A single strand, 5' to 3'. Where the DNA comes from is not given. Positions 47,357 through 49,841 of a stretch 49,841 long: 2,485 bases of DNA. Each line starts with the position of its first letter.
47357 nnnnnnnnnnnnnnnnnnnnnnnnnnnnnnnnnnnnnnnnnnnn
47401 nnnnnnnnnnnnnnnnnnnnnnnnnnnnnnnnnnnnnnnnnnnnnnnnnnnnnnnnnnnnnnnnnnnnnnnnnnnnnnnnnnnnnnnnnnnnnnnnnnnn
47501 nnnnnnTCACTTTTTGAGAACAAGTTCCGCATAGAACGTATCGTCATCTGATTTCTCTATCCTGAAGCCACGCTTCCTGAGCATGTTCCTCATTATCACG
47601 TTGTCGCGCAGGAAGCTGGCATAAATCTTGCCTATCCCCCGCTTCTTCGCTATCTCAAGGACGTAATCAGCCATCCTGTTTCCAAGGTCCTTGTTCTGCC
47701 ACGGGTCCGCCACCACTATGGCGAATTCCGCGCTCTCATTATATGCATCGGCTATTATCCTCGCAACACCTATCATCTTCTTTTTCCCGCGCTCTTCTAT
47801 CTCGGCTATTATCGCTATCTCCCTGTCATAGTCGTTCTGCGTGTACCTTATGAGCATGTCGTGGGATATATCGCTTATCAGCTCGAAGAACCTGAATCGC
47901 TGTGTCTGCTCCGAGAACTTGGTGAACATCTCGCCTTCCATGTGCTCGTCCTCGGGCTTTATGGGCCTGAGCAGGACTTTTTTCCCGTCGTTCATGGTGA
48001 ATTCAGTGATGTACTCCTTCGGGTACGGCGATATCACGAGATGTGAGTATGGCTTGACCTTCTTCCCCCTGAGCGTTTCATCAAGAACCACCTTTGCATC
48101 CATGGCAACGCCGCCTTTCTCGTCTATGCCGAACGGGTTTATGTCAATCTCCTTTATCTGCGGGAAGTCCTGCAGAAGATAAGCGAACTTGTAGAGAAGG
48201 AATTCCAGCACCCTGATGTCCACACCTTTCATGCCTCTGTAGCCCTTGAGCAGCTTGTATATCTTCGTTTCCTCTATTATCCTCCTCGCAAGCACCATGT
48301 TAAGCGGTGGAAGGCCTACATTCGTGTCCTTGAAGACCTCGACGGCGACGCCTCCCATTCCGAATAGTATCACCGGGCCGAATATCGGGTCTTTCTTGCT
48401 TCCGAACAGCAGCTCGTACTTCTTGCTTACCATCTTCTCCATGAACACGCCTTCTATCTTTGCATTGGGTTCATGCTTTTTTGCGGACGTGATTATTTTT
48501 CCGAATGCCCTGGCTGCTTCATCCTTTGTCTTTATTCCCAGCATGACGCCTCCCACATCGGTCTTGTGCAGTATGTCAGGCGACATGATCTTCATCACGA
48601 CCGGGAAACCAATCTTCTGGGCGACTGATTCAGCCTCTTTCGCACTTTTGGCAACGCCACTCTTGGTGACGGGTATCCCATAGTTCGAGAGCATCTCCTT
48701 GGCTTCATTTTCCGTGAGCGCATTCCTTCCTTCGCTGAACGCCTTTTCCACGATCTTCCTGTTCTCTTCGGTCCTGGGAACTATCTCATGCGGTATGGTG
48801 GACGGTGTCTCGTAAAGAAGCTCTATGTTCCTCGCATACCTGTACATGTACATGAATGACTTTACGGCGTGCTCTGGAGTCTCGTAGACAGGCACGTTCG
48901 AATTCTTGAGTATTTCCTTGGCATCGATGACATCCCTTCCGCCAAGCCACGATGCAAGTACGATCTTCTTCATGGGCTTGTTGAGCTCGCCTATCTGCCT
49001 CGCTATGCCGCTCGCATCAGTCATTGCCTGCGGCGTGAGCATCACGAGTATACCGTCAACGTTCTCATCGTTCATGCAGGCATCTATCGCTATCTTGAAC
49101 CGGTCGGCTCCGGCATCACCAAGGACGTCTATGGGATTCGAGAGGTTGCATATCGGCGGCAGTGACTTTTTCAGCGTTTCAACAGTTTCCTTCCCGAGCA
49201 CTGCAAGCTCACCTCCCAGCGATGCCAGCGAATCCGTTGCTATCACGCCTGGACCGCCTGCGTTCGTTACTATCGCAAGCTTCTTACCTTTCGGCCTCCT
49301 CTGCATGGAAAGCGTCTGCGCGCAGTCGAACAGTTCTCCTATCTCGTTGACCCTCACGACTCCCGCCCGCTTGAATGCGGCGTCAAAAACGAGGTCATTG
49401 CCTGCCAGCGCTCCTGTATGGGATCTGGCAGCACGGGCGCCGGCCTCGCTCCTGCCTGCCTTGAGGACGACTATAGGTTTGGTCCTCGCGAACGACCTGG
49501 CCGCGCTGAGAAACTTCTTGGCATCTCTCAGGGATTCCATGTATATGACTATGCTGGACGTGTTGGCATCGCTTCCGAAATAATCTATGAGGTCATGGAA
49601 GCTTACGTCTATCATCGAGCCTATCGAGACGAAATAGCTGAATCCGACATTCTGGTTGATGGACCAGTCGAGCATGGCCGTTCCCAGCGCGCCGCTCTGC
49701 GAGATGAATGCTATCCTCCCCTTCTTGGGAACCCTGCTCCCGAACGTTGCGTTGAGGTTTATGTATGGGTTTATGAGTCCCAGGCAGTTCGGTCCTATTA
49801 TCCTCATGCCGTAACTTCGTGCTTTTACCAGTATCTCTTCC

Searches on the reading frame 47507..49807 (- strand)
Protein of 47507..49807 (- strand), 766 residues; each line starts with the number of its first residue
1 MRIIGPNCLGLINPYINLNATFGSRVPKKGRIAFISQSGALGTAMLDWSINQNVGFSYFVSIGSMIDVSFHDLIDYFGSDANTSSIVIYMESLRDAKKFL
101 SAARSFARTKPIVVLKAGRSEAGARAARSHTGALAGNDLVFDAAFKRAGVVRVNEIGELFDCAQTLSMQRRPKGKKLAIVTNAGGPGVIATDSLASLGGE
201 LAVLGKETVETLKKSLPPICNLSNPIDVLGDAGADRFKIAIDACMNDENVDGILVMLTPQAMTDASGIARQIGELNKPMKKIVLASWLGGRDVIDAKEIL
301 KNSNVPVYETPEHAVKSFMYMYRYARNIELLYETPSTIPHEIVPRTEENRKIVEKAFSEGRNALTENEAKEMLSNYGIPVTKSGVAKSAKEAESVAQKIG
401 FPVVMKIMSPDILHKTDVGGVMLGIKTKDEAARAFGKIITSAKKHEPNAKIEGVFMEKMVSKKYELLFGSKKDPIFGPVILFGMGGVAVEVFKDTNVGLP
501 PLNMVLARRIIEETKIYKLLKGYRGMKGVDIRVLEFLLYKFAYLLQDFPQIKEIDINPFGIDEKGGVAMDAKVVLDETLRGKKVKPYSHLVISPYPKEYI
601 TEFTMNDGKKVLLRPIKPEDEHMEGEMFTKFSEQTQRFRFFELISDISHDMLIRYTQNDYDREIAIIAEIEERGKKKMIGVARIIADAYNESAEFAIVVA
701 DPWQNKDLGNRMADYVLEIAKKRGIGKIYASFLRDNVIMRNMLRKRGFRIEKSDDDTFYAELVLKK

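Call 30: find_encoding_contigs(protein=window:47507-49807:-, flank=10000, max_places=2)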
Protein window:47507-49807:- (766 aa): no gene with exactly this product is on record in the collection.

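Call 60: search_protein_families(library=pfam, proteins=[window:47507-49807:-], max_evalue=0.00001)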
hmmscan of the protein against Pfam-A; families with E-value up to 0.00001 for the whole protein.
window:47507-49807:- (766 aa): 6 families
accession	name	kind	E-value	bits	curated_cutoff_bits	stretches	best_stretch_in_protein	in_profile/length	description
PF13549.11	ATP-grasp_5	-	3.9e-83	278.6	27.6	1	356-575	2-221/221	ATP-grasp domain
PF13607.11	Succ_CoA_lig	-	6.8e-59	198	27.4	1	29-166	1-138/138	Succinyl-CoA ligase like flavodoxin domain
PF19045.5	Ligase_CoA_2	-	3e-09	37.6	23.7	1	178-331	2-161/162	Ligase-CoA domain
PF00583.31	Acetyltransf_1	-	1.8e-08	35.1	20.7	1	654-748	23-116/116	Acetyltransferase (GNAT) family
PF13302.13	Acetyltransf_3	-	9.6e-08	33.3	25.4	1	611-749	2-138/138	Acetyltransferase (GNAT) domain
PF08442.15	ATP-grasp_2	-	4.5e-06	26.8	29.5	0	364-470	2-111/202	ATP-grasp domain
